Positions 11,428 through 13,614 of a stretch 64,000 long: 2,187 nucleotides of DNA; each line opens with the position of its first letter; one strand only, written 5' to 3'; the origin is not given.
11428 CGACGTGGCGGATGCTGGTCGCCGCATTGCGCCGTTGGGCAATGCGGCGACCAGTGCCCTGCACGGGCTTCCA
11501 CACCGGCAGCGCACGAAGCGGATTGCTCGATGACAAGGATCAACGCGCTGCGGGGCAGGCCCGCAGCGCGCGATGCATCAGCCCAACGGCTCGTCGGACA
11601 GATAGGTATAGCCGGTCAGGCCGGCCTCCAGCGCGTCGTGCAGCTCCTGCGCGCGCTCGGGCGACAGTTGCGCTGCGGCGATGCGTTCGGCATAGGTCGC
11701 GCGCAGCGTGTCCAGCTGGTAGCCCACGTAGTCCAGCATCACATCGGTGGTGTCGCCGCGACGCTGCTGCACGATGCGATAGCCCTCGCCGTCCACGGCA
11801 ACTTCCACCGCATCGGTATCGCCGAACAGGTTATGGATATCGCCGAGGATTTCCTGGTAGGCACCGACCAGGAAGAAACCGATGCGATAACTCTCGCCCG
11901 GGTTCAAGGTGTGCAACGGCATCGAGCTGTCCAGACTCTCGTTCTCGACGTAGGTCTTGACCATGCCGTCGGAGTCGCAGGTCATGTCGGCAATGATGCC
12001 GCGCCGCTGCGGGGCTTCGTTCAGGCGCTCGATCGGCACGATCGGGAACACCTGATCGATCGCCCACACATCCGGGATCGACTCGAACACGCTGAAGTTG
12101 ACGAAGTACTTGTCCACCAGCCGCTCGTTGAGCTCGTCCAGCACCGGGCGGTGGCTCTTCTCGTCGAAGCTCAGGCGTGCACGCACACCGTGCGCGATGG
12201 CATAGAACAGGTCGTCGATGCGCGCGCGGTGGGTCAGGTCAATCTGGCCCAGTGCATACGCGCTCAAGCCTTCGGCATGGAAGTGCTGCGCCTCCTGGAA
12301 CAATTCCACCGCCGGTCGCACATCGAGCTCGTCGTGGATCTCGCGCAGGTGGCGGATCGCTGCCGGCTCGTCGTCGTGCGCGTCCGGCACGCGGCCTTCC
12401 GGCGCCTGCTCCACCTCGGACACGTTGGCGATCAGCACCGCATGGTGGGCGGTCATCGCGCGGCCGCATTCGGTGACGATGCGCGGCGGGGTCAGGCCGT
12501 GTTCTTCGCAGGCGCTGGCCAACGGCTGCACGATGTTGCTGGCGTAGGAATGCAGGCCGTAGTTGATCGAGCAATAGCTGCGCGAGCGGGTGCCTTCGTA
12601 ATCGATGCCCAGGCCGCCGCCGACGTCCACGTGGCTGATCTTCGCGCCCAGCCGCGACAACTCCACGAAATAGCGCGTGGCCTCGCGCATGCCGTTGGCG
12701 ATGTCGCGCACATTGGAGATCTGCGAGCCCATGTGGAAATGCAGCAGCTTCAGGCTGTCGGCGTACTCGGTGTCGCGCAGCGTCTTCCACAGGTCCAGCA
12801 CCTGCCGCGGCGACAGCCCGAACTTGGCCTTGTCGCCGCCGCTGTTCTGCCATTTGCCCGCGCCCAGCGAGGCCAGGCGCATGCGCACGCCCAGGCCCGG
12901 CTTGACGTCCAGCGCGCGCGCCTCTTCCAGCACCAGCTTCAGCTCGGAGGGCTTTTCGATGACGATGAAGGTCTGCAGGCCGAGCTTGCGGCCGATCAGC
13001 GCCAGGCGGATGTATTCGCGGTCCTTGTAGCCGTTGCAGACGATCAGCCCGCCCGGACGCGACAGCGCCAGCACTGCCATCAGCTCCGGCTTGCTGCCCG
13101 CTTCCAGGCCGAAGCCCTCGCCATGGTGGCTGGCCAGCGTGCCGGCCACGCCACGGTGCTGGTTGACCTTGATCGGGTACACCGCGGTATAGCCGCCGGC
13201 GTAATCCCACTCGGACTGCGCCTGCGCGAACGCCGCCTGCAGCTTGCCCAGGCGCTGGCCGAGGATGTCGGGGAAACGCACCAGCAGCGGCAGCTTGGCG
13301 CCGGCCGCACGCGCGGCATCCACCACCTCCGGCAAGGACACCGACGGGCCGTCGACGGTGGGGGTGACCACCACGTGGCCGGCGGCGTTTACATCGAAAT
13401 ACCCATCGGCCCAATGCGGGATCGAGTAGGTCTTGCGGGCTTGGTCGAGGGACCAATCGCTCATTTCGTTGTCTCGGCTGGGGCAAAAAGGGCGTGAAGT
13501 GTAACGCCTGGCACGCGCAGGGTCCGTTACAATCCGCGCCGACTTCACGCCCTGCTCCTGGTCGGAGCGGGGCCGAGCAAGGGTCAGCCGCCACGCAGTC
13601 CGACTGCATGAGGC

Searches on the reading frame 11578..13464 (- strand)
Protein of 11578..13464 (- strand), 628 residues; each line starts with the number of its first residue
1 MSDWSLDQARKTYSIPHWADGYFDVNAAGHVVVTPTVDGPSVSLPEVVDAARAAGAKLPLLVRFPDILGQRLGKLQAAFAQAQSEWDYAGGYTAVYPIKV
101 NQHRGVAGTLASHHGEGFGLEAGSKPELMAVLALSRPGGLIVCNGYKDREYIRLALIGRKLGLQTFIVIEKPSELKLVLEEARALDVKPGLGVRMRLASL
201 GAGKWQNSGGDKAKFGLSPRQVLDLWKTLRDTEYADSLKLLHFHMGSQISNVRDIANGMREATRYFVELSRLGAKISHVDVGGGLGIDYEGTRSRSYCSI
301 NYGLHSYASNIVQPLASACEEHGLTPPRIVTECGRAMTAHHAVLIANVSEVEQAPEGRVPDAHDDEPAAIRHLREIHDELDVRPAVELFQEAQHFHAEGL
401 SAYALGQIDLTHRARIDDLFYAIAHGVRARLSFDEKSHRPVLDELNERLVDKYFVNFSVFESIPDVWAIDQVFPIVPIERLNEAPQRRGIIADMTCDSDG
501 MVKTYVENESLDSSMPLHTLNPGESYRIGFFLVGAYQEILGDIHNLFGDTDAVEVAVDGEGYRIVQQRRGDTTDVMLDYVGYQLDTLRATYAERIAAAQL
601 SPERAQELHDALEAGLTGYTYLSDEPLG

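Call 7: find_related_loci(query=window:11578-13464:-, collection=genome_contigs, flank=2500)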
Query window:11578-13464:- (628 aa) in genome_contigs; peptide patterns used: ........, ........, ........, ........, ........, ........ (x = any residue, [..] = any of these).
600 stretches matched a pattern (row limit reached: there are more); 598 encode a relative of the query (tblastn E <= 1e-3); the best 80 are kept; 80 distinct loci.
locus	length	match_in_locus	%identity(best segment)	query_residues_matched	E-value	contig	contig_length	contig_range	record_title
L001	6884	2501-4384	99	1-628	0e+0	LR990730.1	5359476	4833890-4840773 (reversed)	Xanthomonas sp. LMG 31884 genome assembly, chromosome: LMG31884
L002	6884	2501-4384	98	1-628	0e+0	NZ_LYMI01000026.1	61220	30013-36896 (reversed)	Xanthomonas nasturtii strain WHRI 8853 scf_22201_32, whole genome shotgun sequence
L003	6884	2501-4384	98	1-628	0e+0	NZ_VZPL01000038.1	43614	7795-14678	Xanthomonas cissicola strain CCUG 18839 contig_0000038, whole genome shotgun sequence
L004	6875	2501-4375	96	4-628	0e+0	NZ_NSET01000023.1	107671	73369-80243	Xanthomonas maliensis strain LMG 27592 LMG27592_contig_23, whole genome shotgun sequence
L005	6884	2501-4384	99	1-628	0e+0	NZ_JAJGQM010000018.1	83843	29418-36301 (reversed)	Xanthomonas campestris pv. asclepiadis strain NCPPB 4013 scf_23932_18.contig_1, whole genome shotgun sequence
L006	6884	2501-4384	91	1-627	0e+0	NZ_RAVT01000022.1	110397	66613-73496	Stenotrophomonas maltophilia strain PC315 sm-PC315-DE13_lib12640_24, whole genome shotgun sequence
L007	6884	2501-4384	91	1-627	0e+0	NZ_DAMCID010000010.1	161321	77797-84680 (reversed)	MAG: Stenotrophomonas sp. isolate CTOTU49765 NODE_20_length_161321_cov_7.074269, whole genome shotgun sequence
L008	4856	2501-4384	91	1-627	0e+0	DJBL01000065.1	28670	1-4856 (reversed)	MAG TPA_asm: Stenotrophomonas maltophilia isolate UBA5977 UBA5977_contig_117, whole genome shotgun sequence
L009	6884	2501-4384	90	1-627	0e+0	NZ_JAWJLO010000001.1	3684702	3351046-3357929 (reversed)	Stenotrophomonas sp. C3(2023) strain C3 Scaffold_1, whole genome shotgun sequence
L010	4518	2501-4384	89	1-627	0e+0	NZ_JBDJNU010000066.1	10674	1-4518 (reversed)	Stenotrophomonas lacuserhaii strain TWI353 contig00066, whole genome shotgun sequence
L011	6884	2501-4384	89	1-627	0e+0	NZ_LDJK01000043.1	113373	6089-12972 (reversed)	Stenotrophomonas chelatiphaga strain DSM 21508 contig_43, whole genome shotgun sequence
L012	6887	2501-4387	88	1-628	0e+0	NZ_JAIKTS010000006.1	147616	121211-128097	Stenotrophomonas mori strain CPCC 101365 NODE_6, whole genome shotgun sequence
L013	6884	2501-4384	87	1-627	0e+0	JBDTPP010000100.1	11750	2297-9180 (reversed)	MAG: Pseudoxanthomonas sp. isolate cluster3_bin.200 NODE_23828_length_11750_cov_12.848568, whole genome shotgun sequence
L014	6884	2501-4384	82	1-627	0e+0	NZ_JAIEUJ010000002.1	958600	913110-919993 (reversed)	Novilysobacter antarcticus strain GW1-59 scaffold2, whole genome shotgun sequence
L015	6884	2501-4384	82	1-627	0e+0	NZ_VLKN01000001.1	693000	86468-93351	Luteimonas cucumeris strain CGMCC 1.10821 IP90DRAFT_scaffold00001.1, whole genome shotgun sequence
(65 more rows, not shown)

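Call 52: search_protein_families(library=ncbifam, proteins=[window:11581-13464:-], max_evalue=0.00001)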
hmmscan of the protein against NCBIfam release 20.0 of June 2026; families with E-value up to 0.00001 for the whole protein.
window:11581-13464:- (628 aa): 6 families
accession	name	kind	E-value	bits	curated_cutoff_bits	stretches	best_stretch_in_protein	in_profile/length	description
TIGR01273.1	speA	equivalog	4.2e-261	867.9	624.1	1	4-623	1-624/624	arginine decarboxylase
NF003763.0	PRK05354.1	equivalog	3.7e-255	848.4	369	1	1-624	6-635/636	biosynthetic arginine decarboxylase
TIGR01048.1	lysA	equivalog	1.1e-25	90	297.9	1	58-355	25-300/417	diaminopimelate decarboxylase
TIGR03099.1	dCO2ase_PEP1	hypoth_equivalog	1.5e-10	40.8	478.45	1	96-350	54-292/398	pyridoxal-dependent decarboxylase, exosortase A system-associated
NF006515.0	PRK08961.1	equivalog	5.5e-10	37.9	802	1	95-354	530-763/861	bifunctional aspartate kinase/diaminopimelate decarboxylase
NF052544.1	OrLyDeCDokD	equivalog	2.7e-09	36.1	700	1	115-349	89-320/461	ornithine/lysine decarboxylase DokD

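Call 53: find_encoding_contigs(protein=window:11578-13464:-, flank=1500, max_places=10)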
Protein window:11578-13464:- (628 aa): 3 contigs read that carry it; 3 places shown.
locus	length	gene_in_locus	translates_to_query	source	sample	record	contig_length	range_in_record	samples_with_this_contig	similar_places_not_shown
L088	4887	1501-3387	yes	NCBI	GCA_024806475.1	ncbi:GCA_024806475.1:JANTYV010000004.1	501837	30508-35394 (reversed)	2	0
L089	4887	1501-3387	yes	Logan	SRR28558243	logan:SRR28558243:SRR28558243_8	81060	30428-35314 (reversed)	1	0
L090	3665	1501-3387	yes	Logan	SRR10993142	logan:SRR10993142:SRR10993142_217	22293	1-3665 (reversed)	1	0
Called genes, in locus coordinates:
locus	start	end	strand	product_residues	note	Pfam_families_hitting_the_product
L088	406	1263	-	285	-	PF17284:Spermine_synt_N, PF01564:Spermine_synth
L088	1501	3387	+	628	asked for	PF02784:Orn_Arg_deC_N, PF17810:Arg_decarb_HB, PF17944:Arg_decarbox_C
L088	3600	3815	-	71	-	-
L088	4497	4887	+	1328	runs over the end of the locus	PF00668:Condensation, PF00501:AMP-binding, PF13193:AMP-binding_C, PF00550:PP-binding, PF00975:Thioesterase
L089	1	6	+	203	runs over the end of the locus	PF14470:bPH_3, PF09851:SHOCT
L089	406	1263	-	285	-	PF17284:Spermine_synt_N, PF01564:Spermine_synth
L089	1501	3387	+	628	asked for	PF02784:Orn_Arg_deC_N, PF17810:Arg_decarb_HB, PF17944:Arg_decarbox_C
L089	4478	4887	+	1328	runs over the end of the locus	PF00668:Condensation, PF00501:AMP-binding, PF13193:AMP-binding_C, PF00550:PP-binding, PF00975:Thioesterase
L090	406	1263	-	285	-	PF17284:Spermine_synt_N, PF01564:Spermine_synth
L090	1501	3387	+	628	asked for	PF02784:Orn_Arg_deC_N, PF17810:Arg_decarb_HB, PF17944:Arg_decarbox_C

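Call 54: find_homologous_proteins(query=window:11581-13464:-, max_evalue=1e-100)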
Query window:11581-13464:- (628 aa): 7989 proteins with E <= 1e-100 among 8000 candidates; the best 120 are listed.
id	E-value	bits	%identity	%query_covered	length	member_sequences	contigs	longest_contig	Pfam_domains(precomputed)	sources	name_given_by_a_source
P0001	0.0e+0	1402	98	100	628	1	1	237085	PF17944.7,PF17810.7,PF02784.23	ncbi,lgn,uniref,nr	ncbi:arginine decarboxylase [Xanthomonas cannabis]|uniref:arginine decarboxylase n=1 Tax=Xanthomonas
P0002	0.0e+0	1389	97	100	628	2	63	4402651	PF17944.7,PF17810.7,PF02784.23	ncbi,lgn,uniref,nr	ncbi:arginine decarboxylase [Xanthomonas fragariae]|uniref:Biosynthetic arginine decarboxylase n=2 T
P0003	0.0e+0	1387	97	100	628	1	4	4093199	PF17944.7,PF17810.7,PF02784.23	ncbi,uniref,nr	ncbi:arginine decarboxylase [Xanthomonas fragariae]|uniref:arginine decarboxylase n=1 Tax=Xanthomona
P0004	0.0e+0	1385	97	100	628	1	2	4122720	PF17944.7,PF17810.7,PF02784.23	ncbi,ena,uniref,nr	ncbi:arginine decarboxylase [Xanthomonas fragariae]|uniref:arginine decarboxylase n=1 Tax=Xanthomona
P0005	0.0e+0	1349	94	100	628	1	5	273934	PF17944.7,PF17810.7,PF02784.23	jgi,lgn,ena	-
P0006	0.0e+0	1335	93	100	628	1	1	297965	PF17944.7,PF17810.7,PF02784.23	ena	-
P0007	0.0e+0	1335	93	100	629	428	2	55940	PF17944.7,PF17810.7,PF02784.23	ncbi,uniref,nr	ncbi:arginine decarboxylase [Xanthomonas sp. LMG 12460]|uniref:arginine decarboxylase n=1 Tax=Xantho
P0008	0.0e+0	1331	93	99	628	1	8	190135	PF17944.7,PF17810.7,PF02784.23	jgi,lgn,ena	-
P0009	0.0e+0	1330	93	99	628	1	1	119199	PF17944.7,PF17810.7,PF02784.23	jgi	-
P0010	0.0e+0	1328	93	99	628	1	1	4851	PF17944.7,PF17810.7,PF02784.23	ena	-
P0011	0.0e+0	1328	93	99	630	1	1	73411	PF17944.7,PF17810.7,PF02784.23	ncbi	-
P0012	0.0e+0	1327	93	99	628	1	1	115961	PF17944.7,PF17810.7,PF02784.23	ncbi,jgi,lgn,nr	ncbi:arginine decarboxylase [Nostoc sp. RF31YmG]|jgi:arginine decarboxylase|nr:arginine decarboxylas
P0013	0.0e+0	1327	93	99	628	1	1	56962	PF17944.7,PF17810.7,PF02784.23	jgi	-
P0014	0.0e+0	1325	93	99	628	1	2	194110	PF17944.7,PF17810.7,PF02784.23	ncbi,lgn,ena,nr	ncbi:MAG TPA: arginine decarboxylase [Stenotrophomonas sp.]|nr:arginine decarboxylase [Stenotrophomo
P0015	0.0e+0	1325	93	99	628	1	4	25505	PF17944.7,PF17810.7,PF02784.23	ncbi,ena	ncbi:MAG TPA: arginine decarboxylase [Stenotrophomonas sp.]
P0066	0.0e+0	1265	88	100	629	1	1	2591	PF17944.7,PF17810.7,PF02784.23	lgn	-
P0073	0.0e+0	1261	88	100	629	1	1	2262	PF17944.7,PF17810.7,PF02784.23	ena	-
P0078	0.0e+0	1260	88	100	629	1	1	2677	PF17944.7,PF17810.7,PF02784.23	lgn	-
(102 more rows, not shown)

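Call 55: find_encoding_contigs(protein=P0073, flank=1500, max_places=5)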
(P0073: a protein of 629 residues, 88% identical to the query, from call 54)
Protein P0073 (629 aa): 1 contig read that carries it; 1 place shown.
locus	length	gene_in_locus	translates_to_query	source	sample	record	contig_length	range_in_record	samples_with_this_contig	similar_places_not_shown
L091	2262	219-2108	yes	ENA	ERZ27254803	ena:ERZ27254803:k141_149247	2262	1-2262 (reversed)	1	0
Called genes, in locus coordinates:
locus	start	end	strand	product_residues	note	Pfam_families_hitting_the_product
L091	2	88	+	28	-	?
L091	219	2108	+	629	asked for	PF02784:Orn_Arg_deC_N, PF17810:Arg_decarb_HB, PF17944:Arg_decarbox_C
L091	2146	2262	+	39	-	?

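Call 56: find_encoding_contigs(protein=P0066, flank=1500, max_places=5)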
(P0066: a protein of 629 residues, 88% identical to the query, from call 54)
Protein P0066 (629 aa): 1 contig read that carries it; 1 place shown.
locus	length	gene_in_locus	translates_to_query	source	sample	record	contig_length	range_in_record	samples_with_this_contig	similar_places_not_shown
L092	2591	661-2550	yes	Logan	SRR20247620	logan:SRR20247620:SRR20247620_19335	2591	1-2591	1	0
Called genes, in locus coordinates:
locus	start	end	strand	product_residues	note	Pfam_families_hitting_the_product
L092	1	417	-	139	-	?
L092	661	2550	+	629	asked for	PF02784:Orn_Arg_deC_N, PF17810:Arg_decarb_HB, PF17944:Arg_decarbox_C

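Call 57: find_encoding_contigs(protein=P0078, flank=1500, max_places=5)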
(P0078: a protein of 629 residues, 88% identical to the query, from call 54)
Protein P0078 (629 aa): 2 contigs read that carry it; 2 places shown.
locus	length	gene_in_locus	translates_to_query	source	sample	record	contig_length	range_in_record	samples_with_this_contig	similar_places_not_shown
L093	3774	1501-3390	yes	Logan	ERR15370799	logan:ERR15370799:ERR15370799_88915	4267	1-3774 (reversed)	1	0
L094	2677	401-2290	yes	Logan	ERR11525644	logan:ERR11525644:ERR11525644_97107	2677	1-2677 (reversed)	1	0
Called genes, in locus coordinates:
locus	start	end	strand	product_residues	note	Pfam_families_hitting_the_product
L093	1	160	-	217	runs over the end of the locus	?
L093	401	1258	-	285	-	PF17284:Spermine_synt_N, PF01564:Spermine_synth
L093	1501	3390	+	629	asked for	PF02784:Orn_Arg_deC_N, PF17810:Arg_decarb_HB, PF17944:Arg_decarbox_C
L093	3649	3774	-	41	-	?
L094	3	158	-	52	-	?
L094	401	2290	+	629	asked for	PF02784:Orn_Arg_deC_N, PF17810:Arg_decarb_HB, PF17944:Arg_decarbox_C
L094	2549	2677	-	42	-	?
